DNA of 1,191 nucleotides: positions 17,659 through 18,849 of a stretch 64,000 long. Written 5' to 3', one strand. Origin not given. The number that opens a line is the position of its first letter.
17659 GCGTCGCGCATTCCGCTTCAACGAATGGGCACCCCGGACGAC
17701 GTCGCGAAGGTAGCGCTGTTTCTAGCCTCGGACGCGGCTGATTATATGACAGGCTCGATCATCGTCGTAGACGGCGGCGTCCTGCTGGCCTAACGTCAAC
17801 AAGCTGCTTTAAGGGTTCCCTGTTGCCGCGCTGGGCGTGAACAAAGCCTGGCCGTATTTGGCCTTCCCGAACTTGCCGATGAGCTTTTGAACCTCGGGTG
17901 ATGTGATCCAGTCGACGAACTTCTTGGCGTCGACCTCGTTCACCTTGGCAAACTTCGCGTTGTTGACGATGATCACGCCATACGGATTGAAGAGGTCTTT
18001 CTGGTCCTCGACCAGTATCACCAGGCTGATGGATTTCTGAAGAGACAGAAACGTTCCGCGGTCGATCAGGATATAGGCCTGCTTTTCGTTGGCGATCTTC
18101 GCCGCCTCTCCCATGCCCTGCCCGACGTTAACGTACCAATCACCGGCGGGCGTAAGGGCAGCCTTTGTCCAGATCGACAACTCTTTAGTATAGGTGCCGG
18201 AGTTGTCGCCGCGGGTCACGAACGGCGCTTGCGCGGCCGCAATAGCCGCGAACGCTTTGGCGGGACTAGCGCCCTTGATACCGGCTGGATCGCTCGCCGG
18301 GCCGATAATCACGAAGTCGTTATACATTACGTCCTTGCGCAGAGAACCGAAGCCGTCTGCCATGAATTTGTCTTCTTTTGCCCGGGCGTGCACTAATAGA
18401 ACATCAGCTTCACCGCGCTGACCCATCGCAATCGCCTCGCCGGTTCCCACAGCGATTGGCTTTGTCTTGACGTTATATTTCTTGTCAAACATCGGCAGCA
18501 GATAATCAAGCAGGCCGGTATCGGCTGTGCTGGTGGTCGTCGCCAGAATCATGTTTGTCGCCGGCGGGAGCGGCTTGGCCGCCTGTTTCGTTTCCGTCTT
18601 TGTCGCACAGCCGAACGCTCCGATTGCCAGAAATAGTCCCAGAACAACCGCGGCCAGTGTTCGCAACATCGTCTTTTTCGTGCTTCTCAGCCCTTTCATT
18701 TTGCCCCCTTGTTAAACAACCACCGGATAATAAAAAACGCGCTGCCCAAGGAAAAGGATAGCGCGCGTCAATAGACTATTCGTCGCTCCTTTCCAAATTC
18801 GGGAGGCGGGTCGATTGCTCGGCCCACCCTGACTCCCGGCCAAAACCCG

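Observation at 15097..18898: Two copies of a conserved structured leader RNA with terminators: candidate Moco/tungsten-cofactor riboswitches controlling tungstate transporter units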

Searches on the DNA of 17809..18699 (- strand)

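Call 16: search_rna_families(sources=[L001, L002, L003, L004, L005], threshold=gathering, show_alignments=3)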
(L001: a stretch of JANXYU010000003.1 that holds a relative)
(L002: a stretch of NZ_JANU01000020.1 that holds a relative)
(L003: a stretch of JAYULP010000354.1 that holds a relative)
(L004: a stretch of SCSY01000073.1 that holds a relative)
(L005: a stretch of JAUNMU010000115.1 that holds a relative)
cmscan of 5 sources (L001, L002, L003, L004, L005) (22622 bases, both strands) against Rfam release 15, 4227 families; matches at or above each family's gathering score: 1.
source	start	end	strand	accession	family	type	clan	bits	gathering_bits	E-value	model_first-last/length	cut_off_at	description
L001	2285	2426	+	RF01055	Molybdenum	Cis-reg; riboswitch;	-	56.1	36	3.4e-11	1-135/135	no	Molybdenum/Tungsten riboswitch aptamer (Moco RNA motif)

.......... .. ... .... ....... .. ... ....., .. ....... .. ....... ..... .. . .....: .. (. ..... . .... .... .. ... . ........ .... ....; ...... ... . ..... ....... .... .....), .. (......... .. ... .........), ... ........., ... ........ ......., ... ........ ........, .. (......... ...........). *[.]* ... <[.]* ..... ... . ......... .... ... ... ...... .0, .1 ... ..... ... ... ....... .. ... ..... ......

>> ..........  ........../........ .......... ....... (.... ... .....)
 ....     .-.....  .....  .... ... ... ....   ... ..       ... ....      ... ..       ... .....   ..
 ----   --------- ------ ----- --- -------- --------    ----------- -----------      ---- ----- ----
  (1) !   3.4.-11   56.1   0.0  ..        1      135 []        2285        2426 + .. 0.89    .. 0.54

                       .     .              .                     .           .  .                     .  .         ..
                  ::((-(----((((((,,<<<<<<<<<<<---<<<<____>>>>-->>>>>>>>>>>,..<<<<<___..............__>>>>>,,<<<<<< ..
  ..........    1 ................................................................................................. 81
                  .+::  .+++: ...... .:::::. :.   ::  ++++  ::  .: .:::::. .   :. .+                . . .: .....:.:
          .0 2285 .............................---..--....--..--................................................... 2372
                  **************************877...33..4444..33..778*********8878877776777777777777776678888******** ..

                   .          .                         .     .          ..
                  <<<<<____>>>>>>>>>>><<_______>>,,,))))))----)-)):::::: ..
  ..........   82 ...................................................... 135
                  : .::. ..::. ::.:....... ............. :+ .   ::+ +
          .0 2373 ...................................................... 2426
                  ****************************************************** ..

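Call 21: search_rna_families(sources=[L006, L007, L009, L010, L011, L012, L013, L014, L015, L016, L018, L019, L020, L021, L022, L023, L024, L025, L027, L028], threshold=gathering)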
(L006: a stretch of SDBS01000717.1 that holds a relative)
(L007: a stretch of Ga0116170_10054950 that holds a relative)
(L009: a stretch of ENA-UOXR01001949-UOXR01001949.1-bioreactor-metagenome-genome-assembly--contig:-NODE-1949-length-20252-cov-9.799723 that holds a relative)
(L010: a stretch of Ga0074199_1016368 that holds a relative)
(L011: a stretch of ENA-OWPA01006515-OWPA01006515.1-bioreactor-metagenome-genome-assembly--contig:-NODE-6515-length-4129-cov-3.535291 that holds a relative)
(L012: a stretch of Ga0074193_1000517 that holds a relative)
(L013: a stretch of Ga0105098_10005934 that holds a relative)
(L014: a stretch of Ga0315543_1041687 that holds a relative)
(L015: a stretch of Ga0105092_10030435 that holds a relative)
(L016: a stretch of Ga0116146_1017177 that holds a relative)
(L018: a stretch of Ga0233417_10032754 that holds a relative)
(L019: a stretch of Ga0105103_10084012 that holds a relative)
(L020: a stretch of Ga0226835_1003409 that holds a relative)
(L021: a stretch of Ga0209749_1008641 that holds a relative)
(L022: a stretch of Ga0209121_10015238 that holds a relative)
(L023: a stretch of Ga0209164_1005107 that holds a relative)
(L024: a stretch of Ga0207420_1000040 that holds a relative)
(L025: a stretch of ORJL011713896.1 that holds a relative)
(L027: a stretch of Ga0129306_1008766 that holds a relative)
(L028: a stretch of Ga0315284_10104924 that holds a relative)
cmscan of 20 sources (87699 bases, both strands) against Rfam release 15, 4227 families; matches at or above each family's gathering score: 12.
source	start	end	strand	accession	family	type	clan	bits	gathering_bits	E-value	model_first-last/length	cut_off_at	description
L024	1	2526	+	RF02541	LSU_rRNA_bacteria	Gene; rRNA;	CL00112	2434.6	50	0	446-2925/2925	5'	Bacterial large subunit ribosomal RNA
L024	2607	2723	+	RF00001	5S_rRNA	Gene; rRNA;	CL00113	90.9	38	4e-18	1-120/120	no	5S ribosomal RNA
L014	308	428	+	RF01055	Molybdenum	Cis-reg; riboswitch;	-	86.9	36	1.2e-19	1-135/135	no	Molybdenum/Tungsten riboswitch aptamer (Moco RNA motif)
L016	334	455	+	RF01055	Molybdenum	Cis-reg; riboswitch;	-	83.1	36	1.6e-18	1-135/135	no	Molybdenum/Tungsten riboswitch aptamer (Moco RNA motif)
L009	2736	2852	+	RF01055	Molybdenum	Cis-reg; riboswitch;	-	78.1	36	4.5e-17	1-135/135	no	Molybdenum/Tungsten riboswitch aptamer (Moco RNA motif)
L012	2760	2881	+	RF01055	Molybdenum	Cis-reg; riboswitch;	-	77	36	9.4e-17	1-135/135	no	Molybdenum/Tungsten riboswitch aptamer (Moco RNA motif)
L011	1104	1224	+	RF01055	Molybdenum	Cis-reg; riboswitch;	-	76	36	1.9e-16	1-135/135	no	Molybdenum/Tungsten riboswitch aptamer (Moco RNA motif)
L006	1512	1665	+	RF01055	Molybdenum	Cis-reg; riboswitch;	-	73.3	36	1.2e-15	1-135/135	no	Molybdenum/Tungsten riboswitch aptamer (Moco RNA motif)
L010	853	973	+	RF01055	Molybdenum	Cis-reg; riboswitch;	-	67.2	36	7e-14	1-135/135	no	Molybdenum/Tungsten riboswitch aptamer (Moco RNA motif)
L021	1089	1228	+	RF01055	Molybdenum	Cis-reg; riboswitch;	-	66.6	36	1.1e-13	1-135/135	no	Molybdenum/Tungsten riboswitch aptamer (Moco RNA motif)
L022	2465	2612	+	RF01055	Molybdenum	Cis-reg; riboswitch;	-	63.1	36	1.1e-12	1-135/135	no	Molybdenum/Tungsten riboswitch aptamer (Moco RNA motif)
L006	1348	1471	+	RF01055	Molybdenum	Cis-reg; riboswitch;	-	49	36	1.5e-08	1-135/135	no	Molybdenum/Tungsten riboswitch aptamer (Moco RNA motif)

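Call 22: search_rna_families(sources=[L030, L032, L034, L035, L036, L037, L038, L039, L041, L042, L043, L044, L045, L046, L047, L048, L049, L050, L051, L052], threshold=gathering)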
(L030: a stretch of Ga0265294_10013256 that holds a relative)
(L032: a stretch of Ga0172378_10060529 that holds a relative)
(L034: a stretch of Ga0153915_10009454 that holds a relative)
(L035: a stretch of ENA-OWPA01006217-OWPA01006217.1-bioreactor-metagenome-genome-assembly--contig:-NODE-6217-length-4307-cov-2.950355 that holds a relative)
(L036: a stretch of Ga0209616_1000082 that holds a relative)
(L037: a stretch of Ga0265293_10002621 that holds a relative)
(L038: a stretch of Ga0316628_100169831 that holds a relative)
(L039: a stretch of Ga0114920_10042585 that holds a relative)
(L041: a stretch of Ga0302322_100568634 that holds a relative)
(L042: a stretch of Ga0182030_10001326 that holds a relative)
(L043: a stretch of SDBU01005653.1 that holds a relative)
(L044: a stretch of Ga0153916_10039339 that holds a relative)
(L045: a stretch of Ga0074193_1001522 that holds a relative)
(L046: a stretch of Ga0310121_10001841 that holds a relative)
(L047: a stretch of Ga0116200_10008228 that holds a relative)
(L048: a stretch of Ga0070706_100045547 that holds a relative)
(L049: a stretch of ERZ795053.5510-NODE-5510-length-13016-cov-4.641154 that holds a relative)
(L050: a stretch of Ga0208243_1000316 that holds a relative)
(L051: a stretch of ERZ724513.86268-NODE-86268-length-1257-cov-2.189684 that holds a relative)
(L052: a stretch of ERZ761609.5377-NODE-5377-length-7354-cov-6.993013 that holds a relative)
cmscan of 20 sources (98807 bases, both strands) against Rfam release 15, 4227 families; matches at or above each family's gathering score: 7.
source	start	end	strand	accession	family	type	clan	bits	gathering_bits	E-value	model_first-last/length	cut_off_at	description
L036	4870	5132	+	RF01854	Bacteria_large_SRP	Gene;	CL00003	212.4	60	6.7e-36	1-256/256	no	Bacterial large signal recognition particle RNA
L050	3829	4092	+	RF01854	Bacteria_large_SRP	Gene;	CL00003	193.4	60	3.4e-32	1-256/256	no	Bacterial large signal recognition particle RNA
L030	1875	1997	+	RF01055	Molybdenum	Cis-reg; riboswitch;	-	76.1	36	2e-16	1-135/135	no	Molybdenum/Tungsten riboswitch aptamer (Moco RNA motif)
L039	863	985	+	RF01055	Molybdenum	Cis-reg; riboswitch;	-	65.8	36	2.1e-13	1-135/135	no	Molybdenum/Tungsten riboswitch aptamer (Moco RNA motif)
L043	2679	2823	+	RF01055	Molybdenum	Cis-reg; riboswitch;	-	65.6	36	2.3e-13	1-135/135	no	Molybdenum/Tungsten riboswitch aptamer (Moco RNA motif)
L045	2785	2902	+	RF01055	Molybdenum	Cis-reg; riboswitch;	-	62.5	36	1.9e-12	1-135/135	no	Molybdenum/Tungsten riboswitch aptamer (Moco RNA motif)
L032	264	376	+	RF01055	Molybdenum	Cis-reg; riboswitch;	-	57.9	36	4.2e-11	1-135/135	no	Molybdenum/Tungsten riboswitch aptamer (Moco RNA motif)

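Call 26: search_rna_families(sources=[L053, L054, L055, L056, L057, L058, L059, L060, L061, L062, L063, L064, L065, L066, L067, L068, L070, L071, L072, L073], threshold=gathering)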
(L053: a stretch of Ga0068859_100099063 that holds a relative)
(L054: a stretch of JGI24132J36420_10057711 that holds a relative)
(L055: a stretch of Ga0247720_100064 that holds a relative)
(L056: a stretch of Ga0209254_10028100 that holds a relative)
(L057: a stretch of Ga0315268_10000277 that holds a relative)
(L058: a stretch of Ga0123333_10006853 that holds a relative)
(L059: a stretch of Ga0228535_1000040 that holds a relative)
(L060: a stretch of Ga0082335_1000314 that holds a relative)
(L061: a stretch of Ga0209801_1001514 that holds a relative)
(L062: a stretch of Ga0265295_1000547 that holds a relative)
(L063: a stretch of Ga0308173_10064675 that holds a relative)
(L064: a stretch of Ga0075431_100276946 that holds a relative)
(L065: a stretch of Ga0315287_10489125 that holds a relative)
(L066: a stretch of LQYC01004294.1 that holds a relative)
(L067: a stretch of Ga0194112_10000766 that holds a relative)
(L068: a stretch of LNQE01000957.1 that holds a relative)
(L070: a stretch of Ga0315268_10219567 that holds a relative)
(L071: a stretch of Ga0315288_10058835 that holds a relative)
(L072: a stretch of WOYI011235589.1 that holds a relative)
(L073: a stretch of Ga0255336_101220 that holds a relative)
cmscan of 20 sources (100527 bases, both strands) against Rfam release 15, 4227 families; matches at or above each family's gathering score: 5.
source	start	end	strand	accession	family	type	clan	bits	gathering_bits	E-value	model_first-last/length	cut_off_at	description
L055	2526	2644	+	RF01055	Molybdenum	Cis-reg; riboswitch;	-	76.5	36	1.5e-16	1-135/135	no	Molybdenum/Tungsten riboswitch aptamer (Moco RNA motif)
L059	2542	2659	+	RF01055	Molybdenum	Cis-reg; riboswitch;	-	72.8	36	1.9e-15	1-135/135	no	Molybdenum/Tungsten riboswitch aptamer (Moco RNA motif)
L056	607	735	+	RF01055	Molybdenum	Cis-reg; riboswitch;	-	71.8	36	3.7e-15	1-135/135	no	Molybdenum/Tungsten riboswitch aptamer (Moco RNA motif)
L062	2774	2888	+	RF01055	Molybdenum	Cis-reg; riboswitch;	-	62.8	36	1.5e-12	1-135/135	no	Molybdenum/Tungsten riboswitch aptamer (Moco RNA motif)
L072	2732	2862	+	RF01055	Molybdenum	Cis-reg; riboswitch;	-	62.7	36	1.7e-12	1-135/135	no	Molybdenum/Tungsten riboswitch aptamer (Moco RNA motif)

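Call 31: search_rna_families(sources=[L074, L075, L076, L078, L079, L081, L083, L084, L085, L086, L087, L089, L090], threshold=gathering)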
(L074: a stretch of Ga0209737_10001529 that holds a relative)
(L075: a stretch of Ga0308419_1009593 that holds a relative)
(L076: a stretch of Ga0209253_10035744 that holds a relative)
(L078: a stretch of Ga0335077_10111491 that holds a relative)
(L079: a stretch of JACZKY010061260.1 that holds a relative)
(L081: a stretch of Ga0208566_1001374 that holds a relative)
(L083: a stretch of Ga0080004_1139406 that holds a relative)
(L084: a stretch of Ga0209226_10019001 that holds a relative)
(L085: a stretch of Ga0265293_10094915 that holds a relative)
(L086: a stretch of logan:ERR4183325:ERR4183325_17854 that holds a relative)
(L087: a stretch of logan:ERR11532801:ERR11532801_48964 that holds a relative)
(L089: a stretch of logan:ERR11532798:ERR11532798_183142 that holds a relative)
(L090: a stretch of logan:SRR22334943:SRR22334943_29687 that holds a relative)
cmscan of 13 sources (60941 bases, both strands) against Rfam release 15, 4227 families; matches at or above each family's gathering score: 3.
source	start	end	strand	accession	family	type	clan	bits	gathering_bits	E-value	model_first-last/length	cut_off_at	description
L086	3795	3931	+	RF01055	Molybdenum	Cis-reg; riboswitch;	-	58.5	36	1.8e-11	1-135/135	no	Molybdenum/Tungsten riboswitch aptamer (Moco RNA motif)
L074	2819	2975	+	RF01055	Molybdenum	Cis-reg; riboswitch;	-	48.5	36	1.5e-08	1-135/135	no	Molybdenum/Tungsten riboswitch aptamer (Moco RNA motif)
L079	1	104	+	RF01055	Molybdenum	Cis-reg; riboswitch;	-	42.2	36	1e-06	27-135/135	5'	Molybdenum/Tungsten riboswitch aptamer (Moco RNA motif)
